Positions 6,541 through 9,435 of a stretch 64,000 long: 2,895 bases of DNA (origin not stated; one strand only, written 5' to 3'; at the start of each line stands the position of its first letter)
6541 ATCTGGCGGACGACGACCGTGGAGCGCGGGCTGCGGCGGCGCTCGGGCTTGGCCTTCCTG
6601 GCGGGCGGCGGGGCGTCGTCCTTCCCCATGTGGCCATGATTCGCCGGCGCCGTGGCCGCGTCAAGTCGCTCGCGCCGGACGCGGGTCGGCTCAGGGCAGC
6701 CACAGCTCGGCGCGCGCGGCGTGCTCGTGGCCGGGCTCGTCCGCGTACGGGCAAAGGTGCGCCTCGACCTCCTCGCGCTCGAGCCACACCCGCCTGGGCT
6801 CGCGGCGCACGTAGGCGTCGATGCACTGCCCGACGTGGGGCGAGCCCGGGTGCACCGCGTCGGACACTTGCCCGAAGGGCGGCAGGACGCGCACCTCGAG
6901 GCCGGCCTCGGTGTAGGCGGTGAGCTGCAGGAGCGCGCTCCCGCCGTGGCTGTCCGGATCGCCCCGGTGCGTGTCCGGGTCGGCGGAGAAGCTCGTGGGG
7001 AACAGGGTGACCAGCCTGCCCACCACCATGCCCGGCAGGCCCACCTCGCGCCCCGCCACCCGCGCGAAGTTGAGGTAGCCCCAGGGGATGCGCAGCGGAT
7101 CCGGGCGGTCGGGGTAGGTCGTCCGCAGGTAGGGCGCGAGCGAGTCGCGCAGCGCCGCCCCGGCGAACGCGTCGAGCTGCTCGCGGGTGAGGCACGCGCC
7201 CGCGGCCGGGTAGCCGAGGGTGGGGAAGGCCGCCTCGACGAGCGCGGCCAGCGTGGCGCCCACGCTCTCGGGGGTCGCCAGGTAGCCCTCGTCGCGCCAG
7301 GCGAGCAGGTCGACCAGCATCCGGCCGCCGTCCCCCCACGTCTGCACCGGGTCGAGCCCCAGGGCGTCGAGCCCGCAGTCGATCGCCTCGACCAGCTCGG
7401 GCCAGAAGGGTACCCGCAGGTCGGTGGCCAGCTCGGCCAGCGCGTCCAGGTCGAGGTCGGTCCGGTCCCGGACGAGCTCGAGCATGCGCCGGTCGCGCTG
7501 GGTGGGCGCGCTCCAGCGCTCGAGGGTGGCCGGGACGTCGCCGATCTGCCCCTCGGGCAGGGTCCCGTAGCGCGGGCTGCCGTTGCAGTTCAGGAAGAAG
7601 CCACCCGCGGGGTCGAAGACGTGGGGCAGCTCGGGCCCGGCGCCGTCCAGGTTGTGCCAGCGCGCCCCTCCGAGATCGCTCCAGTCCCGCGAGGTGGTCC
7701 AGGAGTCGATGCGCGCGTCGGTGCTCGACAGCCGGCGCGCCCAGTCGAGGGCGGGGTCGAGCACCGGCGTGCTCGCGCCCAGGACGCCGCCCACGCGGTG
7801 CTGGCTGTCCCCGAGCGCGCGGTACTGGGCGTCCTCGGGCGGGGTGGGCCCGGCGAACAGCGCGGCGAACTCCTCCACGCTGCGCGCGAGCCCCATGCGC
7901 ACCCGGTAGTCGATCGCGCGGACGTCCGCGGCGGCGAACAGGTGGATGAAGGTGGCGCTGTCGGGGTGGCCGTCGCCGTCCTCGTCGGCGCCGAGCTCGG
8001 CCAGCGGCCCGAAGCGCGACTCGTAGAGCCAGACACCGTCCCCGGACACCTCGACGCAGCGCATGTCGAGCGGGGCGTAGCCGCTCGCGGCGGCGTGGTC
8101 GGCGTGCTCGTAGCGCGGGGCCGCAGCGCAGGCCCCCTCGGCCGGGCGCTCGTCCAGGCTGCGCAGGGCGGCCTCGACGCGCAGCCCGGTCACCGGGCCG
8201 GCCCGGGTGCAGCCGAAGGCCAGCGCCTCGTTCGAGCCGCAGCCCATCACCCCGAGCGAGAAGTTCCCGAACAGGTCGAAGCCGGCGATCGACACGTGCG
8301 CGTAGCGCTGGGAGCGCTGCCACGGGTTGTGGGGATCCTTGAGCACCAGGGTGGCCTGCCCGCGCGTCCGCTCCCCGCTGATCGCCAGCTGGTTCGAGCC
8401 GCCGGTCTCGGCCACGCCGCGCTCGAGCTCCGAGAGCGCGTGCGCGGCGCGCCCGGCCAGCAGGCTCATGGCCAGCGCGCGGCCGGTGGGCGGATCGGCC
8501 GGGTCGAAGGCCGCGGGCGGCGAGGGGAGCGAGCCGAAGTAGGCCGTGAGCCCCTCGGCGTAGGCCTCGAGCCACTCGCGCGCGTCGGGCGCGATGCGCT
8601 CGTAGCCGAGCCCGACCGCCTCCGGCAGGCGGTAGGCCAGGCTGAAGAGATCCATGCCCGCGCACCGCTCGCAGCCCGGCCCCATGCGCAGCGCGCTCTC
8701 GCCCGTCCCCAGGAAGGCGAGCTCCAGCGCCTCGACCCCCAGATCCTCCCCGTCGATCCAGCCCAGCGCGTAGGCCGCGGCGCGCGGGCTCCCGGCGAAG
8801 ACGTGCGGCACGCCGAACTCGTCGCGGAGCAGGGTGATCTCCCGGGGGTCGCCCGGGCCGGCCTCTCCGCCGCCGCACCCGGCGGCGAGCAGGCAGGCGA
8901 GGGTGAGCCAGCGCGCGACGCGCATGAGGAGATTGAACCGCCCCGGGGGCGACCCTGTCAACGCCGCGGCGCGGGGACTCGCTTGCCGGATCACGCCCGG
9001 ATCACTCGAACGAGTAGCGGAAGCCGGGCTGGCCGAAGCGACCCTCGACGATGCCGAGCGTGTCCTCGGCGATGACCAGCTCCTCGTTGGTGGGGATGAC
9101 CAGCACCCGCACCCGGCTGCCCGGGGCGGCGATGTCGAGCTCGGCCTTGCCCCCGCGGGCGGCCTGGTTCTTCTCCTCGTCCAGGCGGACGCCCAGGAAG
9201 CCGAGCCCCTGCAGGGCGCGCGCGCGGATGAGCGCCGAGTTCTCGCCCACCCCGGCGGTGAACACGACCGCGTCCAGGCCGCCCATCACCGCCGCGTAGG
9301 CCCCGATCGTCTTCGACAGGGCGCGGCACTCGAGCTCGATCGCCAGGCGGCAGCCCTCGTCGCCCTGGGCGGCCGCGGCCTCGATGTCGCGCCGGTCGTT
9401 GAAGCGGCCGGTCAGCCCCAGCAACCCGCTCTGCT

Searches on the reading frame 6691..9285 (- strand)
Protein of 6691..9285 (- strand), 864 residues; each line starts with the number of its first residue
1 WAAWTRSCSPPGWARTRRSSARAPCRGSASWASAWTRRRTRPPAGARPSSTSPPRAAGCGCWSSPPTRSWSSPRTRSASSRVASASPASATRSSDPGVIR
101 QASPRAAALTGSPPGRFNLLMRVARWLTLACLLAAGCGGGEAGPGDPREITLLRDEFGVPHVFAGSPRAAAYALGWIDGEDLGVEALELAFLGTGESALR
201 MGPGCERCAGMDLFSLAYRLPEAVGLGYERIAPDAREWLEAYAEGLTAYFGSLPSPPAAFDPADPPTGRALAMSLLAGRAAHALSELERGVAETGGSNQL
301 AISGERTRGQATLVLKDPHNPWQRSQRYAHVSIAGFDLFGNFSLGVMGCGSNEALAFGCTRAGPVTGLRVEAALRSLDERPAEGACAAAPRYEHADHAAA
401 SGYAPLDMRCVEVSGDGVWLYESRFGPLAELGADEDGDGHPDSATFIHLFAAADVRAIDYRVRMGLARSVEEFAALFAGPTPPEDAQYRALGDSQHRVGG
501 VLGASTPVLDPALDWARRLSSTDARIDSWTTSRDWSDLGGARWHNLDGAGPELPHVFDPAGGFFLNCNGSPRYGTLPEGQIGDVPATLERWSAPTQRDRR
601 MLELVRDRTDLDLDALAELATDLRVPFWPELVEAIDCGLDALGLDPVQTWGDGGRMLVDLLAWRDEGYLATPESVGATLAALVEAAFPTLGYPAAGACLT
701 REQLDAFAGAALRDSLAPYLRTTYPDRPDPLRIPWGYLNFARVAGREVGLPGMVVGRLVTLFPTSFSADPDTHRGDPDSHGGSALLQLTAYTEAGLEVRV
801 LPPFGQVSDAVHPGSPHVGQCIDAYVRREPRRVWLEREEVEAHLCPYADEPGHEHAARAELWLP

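Call 58: search_protein_families(library=pfam, proteins=[window:6691-9285:-], max_evalue=0.0001)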
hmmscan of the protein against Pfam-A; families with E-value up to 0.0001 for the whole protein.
window:6691-9285:- (864 aa): 1 family
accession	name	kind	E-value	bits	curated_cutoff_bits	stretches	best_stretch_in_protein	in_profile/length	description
PF01804.23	Penicil_amidase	-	2.5e-44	152.8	21.3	1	150-842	2-675/675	Penicillin amidase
